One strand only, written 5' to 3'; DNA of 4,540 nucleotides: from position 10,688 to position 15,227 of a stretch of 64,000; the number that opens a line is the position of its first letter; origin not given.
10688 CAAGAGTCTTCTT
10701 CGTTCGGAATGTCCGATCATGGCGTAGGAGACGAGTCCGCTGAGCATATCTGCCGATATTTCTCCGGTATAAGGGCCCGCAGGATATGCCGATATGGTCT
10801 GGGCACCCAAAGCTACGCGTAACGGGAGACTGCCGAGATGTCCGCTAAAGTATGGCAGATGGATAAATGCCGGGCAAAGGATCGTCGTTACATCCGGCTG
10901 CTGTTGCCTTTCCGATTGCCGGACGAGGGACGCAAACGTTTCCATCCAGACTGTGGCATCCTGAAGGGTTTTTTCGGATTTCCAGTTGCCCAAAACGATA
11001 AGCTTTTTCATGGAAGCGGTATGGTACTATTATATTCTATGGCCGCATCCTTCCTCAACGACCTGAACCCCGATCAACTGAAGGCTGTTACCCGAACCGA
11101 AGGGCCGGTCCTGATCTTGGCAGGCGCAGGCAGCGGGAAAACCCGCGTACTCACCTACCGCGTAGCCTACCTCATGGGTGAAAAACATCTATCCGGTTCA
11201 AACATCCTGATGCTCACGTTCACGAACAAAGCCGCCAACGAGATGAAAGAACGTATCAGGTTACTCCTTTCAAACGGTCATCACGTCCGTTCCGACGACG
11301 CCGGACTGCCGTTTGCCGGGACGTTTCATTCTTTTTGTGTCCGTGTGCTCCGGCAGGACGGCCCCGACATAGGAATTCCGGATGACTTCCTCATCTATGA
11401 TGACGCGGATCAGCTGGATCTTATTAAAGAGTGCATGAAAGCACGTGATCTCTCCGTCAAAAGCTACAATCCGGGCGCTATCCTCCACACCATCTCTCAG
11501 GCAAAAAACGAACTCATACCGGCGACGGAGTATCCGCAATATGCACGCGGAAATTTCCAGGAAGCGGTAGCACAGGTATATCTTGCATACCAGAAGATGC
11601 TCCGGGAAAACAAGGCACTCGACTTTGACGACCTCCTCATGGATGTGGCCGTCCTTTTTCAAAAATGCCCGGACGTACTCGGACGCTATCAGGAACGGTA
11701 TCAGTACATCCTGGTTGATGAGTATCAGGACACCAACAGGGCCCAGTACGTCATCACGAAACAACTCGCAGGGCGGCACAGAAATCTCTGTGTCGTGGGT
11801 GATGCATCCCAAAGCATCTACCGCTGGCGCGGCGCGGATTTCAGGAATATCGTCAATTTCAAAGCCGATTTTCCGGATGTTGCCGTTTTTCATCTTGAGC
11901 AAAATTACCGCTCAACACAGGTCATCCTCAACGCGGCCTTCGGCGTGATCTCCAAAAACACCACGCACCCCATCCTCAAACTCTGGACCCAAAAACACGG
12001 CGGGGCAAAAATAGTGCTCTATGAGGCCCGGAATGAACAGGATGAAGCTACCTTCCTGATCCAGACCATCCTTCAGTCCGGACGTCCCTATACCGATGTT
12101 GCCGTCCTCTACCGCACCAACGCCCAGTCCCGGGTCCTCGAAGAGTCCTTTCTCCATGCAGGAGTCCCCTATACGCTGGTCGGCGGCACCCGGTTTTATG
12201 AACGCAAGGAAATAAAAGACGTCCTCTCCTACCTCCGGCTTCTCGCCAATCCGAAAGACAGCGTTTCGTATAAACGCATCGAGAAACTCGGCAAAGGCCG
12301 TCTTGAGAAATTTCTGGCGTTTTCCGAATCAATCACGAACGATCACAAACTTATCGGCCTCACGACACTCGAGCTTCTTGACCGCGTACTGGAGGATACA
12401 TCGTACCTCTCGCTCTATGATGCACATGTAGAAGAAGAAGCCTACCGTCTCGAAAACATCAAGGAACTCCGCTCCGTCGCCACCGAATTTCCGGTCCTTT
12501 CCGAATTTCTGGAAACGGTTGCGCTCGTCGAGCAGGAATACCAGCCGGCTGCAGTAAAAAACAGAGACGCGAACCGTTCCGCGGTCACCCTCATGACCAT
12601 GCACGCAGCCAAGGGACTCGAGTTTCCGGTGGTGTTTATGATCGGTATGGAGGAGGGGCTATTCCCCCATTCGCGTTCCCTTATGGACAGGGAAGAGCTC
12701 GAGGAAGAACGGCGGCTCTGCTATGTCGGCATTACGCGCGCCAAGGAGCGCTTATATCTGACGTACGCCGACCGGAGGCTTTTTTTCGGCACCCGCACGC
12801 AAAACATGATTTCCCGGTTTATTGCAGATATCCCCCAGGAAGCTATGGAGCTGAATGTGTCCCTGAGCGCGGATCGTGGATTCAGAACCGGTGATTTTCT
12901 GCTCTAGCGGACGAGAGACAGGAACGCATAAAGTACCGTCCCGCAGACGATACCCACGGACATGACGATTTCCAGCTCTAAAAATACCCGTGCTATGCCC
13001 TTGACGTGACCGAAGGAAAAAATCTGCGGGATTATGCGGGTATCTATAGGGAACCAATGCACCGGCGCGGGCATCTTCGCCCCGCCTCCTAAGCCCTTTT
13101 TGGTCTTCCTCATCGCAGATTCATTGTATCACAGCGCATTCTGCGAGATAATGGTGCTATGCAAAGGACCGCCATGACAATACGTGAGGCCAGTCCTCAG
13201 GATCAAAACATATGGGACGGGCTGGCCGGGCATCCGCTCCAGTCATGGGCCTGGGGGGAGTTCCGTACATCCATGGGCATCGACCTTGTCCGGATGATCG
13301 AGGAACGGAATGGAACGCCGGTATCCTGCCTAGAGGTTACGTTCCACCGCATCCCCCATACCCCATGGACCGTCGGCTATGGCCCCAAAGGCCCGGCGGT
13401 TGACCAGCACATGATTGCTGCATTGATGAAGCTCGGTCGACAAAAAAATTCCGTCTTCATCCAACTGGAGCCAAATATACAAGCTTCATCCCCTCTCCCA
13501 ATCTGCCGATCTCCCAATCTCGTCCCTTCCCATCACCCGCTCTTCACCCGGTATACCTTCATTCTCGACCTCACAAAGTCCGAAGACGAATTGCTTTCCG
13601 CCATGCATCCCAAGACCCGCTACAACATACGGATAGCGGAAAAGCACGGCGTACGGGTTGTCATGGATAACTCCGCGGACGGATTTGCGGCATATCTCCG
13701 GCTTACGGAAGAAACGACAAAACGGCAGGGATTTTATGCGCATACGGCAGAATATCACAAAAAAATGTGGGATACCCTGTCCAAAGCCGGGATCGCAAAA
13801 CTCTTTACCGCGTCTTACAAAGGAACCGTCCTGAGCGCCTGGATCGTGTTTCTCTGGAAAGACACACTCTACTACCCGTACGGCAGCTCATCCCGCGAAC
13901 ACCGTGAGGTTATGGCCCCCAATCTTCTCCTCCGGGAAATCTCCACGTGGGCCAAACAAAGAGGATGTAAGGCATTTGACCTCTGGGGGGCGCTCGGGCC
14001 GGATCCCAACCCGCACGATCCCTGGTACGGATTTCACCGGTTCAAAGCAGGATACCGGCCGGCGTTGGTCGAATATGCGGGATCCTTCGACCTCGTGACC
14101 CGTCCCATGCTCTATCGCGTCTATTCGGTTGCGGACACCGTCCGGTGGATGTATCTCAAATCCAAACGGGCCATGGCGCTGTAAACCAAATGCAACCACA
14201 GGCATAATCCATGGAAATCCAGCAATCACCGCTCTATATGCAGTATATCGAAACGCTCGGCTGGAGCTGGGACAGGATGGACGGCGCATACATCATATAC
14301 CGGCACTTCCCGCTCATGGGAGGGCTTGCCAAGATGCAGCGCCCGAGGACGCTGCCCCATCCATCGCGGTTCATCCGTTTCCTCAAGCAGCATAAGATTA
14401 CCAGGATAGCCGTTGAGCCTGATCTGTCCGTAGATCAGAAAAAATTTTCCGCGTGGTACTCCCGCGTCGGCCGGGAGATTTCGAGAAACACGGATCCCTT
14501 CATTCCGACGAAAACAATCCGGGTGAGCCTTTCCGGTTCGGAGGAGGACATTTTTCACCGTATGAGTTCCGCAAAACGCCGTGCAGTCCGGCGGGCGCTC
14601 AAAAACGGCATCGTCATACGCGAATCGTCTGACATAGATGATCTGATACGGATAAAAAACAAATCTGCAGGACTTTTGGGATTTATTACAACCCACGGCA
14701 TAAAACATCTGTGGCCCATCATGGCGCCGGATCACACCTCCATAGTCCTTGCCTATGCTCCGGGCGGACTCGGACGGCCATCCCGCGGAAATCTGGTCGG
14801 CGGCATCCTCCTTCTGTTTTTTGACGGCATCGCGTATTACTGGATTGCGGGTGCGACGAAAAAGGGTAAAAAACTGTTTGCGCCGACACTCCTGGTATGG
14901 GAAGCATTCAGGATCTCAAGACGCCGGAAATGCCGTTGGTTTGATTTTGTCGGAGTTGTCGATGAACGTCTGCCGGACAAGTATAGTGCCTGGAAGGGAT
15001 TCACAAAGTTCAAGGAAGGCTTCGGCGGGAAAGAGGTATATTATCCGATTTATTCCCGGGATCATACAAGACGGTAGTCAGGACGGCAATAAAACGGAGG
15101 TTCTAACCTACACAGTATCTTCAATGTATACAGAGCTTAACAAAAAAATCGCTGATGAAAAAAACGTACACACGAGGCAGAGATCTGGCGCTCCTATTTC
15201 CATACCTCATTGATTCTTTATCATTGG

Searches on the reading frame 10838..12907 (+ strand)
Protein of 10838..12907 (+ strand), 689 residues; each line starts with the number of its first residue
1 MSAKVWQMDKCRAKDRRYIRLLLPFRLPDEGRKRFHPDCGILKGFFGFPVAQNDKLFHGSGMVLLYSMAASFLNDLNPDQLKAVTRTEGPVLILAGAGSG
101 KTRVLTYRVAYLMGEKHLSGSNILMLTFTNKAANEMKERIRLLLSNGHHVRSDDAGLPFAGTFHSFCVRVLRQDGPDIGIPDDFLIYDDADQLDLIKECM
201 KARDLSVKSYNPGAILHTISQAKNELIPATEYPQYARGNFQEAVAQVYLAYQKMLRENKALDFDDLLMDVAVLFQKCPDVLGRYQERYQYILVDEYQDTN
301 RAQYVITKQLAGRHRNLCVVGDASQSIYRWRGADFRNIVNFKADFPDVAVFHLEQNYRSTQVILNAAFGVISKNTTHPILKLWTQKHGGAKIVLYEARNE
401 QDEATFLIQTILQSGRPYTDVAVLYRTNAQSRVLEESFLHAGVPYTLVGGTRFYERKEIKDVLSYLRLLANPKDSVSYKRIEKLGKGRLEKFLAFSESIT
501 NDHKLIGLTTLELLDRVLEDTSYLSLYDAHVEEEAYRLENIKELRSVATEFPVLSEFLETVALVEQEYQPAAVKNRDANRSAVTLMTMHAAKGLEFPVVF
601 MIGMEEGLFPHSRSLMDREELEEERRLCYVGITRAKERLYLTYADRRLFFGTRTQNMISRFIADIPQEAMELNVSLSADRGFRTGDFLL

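Call 10: search_protein_families(library=pfam, proteins=[window:10838-12907:+], max_evalue=0.001)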
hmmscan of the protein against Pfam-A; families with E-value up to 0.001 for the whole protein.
window:10838-12907:+ (689 aa): 6 families
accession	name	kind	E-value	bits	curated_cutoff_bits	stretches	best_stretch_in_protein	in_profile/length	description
PF00580.27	UvrD-helicase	-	1e-88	298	23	1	76-346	1-271/271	UvrD/REP helicase N-terminal domain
PF13361.12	UvrD_C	-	2.2e-68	231.7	25.6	2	351-483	1-136/350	UvrD-like helicase C-terminal domain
PF13245.12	AAA_19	-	2.9e-22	79.7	25.1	1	80-329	1-132/134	AAA domain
PF13538.12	UvrD_C_2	-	1.2e-10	41.5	27.4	1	583-642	2-52/52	UvrD-like helicase C-terminal domain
PF13604.12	AAA_30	-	7.4e-06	26.3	27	0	76-140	2-66/191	AAA domain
PF01443.25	Viral_helicase1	-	3.1e-05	24.3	21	0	566-641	159-226/228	Viral superfamily 1 RNA helicase core domain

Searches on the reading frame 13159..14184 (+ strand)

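Call 10: search_protein_families(library=pfam, proteins=[window:13159-14184:+], max_evalue=0.001)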
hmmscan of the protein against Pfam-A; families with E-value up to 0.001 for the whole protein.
window:13159-14184:+ (341 aa): 2 families
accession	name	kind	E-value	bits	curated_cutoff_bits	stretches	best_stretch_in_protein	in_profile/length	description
PF02388.22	FemAB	-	3.8e-31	108.7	24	2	218-326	300-405/406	FemAB family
PF13480.13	Acetyltransf_6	-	7.6e-17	62.2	22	1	153-277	7-136/143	Acetyltransferase (GNAT) domain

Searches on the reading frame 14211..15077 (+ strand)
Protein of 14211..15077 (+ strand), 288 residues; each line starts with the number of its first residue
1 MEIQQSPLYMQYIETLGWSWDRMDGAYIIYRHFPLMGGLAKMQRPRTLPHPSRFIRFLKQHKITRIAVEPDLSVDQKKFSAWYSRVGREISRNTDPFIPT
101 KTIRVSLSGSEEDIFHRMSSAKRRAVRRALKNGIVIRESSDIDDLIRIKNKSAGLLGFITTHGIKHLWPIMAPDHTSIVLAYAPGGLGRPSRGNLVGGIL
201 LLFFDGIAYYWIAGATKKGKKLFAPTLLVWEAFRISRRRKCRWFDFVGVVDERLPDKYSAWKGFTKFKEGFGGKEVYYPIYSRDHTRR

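Call 10: search_protein_families(library=pfam, proteins=[window:14211-15077:+], max_evalue=0.001)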
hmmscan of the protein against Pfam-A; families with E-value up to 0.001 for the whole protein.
window:14211-15077:+ (288 aa): 2 families
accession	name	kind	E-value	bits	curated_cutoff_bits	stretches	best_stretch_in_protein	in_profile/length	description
PF02388.22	FemAB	-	8.3e-13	48.4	24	1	196-274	308-381/406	FemAB family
PF13480.13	Acetyltransf_6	-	2e-06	28.4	22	1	123-248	8-136/143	Acetyltransferase (GNAT) domain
